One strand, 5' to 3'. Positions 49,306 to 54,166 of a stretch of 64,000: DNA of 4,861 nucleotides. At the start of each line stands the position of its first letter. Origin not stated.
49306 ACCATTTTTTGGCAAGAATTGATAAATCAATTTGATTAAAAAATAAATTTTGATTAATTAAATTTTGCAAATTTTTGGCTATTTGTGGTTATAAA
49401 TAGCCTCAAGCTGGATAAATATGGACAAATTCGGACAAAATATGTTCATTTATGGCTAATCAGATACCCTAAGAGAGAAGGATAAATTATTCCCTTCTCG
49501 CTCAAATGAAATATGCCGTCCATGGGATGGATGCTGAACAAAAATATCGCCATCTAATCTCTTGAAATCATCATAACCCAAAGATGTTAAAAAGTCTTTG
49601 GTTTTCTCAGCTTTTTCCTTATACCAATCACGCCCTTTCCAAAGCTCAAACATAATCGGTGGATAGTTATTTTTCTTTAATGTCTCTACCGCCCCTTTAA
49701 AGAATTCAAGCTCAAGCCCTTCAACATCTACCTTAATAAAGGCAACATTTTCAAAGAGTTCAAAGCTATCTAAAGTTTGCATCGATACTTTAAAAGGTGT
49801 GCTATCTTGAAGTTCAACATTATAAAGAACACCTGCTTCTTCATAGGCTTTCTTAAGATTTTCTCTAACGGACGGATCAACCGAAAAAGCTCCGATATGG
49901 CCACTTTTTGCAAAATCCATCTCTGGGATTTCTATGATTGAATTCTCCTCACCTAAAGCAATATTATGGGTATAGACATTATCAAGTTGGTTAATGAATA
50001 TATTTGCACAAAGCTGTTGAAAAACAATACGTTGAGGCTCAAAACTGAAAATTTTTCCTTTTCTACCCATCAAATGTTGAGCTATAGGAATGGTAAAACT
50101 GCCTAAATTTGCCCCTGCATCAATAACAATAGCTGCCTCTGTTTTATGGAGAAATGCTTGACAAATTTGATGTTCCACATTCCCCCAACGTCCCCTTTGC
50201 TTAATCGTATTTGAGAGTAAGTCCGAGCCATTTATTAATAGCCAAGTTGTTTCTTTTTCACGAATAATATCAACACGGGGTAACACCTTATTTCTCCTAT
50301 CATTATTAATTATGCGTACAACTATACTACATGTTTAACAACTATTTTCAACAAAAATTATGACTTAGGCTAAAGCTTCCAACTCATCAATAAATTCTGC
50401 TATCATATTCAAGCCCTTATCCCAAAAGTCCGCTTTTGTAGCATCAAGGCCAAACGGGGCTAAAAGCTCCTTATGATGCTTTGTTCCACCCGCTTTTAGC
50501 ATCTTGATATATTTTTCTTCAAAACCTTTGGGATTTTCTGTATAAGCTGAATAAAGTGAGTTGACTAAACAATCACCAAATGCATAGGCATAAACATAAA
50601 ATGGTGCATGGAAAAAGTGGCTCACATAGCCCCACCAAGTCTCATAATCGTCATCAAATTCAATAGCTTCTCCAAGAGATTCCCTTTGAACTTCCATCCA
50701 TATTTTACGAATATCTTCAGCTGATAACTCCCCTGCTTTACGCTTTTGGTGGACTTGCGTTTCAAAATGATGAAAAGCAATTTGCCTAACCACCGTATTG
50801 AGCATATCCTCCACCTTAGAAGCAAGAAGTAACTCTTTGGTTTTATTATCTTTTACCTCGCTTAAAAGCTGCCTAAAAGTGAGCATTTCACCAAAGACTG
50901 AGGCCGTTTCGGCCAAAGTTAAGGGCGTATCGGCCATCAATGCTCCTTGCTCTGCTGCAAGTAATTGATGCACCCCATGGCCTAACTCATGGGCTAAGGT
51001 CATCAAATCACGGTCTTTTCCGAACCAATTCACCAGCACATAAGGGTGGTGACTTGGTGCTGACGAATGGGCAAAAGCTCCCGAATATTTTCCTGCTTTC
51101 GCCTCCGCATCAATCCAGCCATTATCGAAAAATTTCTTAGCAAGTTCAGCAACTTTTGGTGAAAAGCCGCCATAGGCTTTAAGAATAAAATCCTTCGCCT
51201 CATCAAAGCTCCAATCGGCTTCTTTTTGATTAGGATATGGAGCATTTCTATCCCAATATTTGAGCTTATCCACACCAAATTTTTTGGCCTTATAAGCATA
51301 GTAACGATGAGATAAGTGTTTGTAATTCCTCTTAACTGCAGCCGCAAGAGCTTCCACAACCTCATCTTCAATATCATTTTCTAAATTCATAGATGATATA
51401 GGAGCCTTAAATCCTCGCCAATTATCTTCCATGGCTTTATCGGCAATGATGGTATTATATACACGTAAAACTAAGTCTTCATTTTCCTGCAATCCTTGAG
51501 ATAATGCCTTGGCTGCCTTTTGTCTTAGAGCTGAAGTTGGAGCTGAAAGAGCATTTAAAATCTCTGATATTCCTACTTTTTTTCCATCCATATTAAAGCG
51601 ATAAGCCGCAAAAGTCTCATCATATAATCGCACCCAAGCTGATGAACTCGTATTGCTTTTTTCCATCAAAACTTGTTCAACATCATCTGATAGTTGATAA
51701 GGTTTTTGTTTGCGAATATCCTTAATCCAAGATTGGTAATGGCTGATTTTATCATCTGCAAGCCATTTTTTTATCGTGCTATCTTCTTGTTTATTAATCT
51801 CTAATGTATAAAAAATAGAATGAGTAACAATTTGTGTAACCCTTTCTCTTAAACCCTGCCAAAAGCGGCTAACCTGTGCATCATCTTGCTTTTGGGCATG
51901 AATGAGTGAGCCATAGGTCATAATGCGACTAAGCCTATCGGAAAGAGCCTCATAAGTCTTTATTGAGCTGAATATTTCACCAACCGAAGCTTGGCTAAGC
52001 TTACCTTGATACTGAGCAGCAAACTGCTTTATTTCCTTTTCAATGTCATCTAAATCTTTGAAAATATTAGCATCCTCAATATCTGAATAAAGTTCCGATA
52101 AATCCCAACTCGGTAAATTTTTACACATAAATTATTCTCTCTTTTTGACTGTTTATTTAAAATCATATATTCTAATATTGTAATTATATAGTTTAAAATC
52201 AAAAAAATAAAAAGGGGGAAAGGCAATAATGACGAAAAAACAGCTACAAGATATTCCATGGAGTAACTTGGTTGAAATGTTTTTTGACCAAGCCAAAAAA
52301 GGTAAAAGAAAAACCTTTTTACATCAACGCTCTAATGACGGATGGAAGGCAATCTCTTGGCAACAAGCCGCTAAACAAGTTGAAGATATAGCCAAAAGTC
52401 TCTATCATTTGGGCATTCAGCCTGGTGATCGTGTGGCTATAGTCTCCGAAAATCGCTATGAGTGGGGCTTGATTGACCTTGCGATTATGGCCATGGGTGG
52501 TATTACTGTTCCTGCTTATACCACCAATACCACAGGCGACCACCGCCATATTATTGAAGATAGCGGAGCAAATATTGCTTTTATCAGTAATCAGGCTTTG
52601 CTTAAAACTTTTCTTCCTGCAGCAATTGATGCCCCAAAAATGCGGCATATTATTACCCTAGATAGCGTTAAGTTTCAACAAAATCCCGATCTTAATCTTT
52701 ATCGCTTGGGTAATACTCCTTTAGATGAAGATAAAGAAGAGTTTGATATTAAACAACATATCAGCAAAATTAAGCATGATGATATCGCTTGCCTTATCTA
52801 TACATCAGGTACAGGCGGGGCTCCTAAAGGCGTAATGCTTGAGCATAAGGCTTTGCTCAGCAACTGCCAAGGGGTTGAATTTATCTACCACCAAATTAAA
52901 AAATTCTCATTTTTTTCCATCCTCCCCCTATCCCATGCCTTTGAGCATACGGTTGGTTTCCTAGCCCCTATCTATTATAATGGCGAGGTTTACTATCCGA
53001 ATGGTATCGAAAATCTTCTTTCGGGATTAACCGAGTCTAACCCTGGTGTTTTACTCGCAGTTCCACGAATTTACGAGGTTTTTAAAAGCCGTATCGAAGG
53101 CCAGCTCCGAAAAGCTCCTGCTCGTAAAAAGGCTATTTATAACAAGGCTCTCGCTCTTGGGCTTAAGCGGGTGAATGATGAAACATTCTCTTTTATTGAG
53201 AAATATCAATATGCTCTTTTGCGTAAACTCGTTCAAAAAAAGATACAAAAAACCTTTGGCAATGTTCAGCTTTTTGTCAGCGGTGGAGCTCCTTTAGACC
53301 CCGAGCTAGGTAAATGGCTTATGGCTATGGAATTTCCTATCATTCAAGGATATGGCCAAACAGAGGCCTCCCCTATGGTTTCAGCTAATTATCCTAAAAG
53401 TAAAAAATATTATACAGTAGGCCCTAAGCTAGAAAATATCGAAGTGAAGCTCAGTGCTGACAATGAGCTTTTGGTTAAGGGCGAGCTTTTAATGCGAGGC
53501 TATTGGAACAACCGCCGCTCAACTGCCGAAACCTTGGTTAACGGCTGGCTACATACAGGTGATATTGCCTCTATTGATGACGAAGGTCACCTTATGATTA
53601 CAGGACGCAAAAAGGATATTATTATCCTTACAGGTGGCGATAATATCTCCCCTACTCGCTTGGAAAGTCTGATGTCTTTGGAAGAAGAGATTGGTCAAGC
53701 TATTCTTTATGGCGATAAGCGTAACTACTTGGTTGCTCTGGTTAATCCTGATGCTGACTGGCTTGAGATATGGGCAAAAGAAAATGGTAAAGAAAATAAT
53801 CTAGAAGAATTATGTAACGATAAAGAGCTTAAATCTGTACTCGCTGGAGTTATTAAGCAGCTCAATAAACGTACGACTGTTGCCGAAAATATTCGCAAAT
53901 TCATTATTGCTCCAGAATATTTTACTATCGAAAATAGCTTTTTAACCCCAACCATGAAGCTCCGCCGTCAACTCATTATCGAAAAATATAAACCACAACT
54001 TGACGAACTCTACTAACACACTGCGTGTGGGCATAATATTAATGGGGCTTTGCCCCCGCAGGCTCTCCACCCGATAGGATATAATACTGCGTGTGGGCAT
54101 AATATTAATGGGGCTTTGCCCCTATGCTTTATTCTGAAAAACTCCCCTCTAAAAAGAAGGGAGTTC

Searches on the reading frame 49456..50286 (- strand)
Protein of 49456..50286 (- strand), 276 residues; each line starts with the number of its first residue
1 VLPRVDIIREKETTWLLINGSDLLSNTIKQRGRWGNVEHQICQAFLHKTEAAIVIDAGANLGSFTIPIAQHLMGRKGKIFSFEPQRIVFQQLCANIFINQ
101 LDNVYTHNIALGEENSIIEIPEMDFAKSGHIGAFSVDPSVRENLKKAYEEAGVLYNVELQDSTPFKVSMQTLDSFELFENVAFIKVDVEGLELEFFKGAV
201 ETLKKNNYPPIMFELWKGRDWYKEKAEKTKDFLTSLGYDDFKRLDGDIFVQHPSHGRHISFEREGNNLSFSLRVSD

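Call 55: search_protein_families(library=pfam, proteins=[window:49456-50286:-])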
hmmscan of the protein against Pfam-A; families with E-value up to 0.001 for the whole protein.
window:49456-50286:- (276 aa): 3 families
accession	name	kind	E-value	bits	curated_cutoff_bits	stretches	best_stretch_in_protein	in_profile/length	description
PF05050.19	Methyltransf_21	-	1.1e-14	55.4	22.7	1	56-238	1-171/173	Methyltransferase FkbM domain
PF05575.17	V_cholerae_RfbT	-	0.00016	21.6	27.9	0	48-130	77-160/286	Vibrio cholerae RfbT protein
PF02475.24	TRM5-TYW2_MTfase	-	0.00071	20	28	0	50-105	36-89/164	TRM5/TYW2 methyltransferase domain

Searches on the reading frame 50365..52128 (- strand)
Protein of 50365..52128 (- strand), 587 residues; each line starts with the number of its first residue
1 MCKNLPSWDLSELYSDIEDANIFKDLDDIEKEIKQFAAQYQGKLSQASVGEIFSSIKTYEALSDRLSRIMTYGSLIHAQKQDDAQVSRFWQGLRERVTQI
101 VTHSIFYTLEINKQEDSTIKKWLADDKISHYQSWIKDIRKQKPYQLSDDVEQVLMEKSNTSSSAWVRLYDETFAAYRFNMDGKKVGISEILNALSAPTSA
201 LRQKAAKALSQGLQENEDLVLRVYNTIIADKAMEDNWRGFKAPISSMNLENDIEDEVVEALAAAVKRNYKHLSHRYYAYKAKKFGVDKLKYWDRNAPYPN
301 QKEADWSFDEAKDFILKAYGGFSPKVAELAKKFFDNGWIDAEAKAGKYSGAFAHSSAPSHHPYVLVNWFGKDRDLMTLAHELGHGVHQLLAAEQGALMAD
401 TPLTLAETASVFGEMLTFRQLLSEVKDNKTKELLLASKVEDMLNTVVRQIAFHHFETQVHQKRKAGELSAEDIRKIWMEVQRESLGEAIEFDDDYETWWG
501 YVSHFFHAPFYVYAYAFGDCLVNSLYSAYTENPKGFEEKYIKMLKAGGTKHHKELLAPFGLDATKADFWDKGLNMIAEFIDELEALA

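Call 55: search_protein_families(library=pfam, proteins=[window:50365-52128:-])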
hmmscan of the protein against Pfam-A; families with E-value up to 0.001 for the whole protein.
window:50365-52128:- (587 aa): 2 families
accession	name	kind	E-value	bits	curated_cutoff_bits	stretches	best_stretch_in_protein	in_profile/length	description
PF01432.26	Peptidase_M3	-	6.4e-48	164.7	27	1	195-574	4-456/457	Peptidase family M3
PF08439.15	Peptidase_M3_N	-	4.5e-20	72.1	25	1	110-178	1-70/70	Oligopeptidase F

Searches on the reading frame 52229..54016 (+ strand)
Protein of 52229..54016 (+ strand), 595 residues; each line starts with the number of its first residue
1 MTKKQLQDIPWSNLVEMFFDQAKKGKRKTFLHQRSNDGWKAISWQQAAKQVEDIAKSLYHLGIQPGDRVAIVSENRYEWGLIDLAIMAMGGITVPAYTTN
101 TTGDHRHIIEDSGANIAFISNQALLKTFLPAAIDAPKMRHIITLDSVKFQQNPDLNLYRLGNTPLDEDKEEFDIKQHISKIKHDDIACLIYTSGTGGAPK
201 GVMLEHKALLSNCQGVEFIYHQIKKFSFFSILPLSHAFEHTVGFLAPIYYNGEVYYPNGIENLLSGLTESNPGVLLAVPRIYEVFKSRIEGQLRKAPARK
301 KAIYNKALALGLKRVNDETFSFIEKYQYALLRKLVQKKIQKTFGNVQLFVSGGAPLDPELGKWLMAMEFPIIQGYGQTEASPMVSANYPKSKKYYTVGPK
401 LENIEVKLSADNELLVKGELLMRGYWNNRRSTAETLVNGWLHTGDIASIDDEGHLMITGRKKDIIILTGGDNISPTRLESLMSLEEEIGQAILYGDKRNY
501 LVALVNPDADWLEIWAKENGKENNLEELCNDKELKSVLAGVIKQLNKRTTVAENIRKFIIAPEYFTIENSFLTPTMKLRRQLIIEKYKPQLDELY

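Call 10: search_protein_families(library=pfam, proteins=[window:52229-54016:+])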
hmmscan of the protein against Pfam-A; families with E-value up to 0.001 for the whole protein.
window:52229-54016:+ (595 aa): 2 families
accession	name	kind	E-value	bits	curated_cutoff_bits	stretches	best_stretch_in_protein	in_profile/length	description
PF00501.34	AMP-binding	-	3.9e-70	237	29.9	1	18-426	1-384/384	AMP-binding enzyme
PF23562.2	AMP-binding_C_3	-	2.8e-06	28.1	20.8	1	463-595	2-120/124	AMP-binding enzyme C-terminal domain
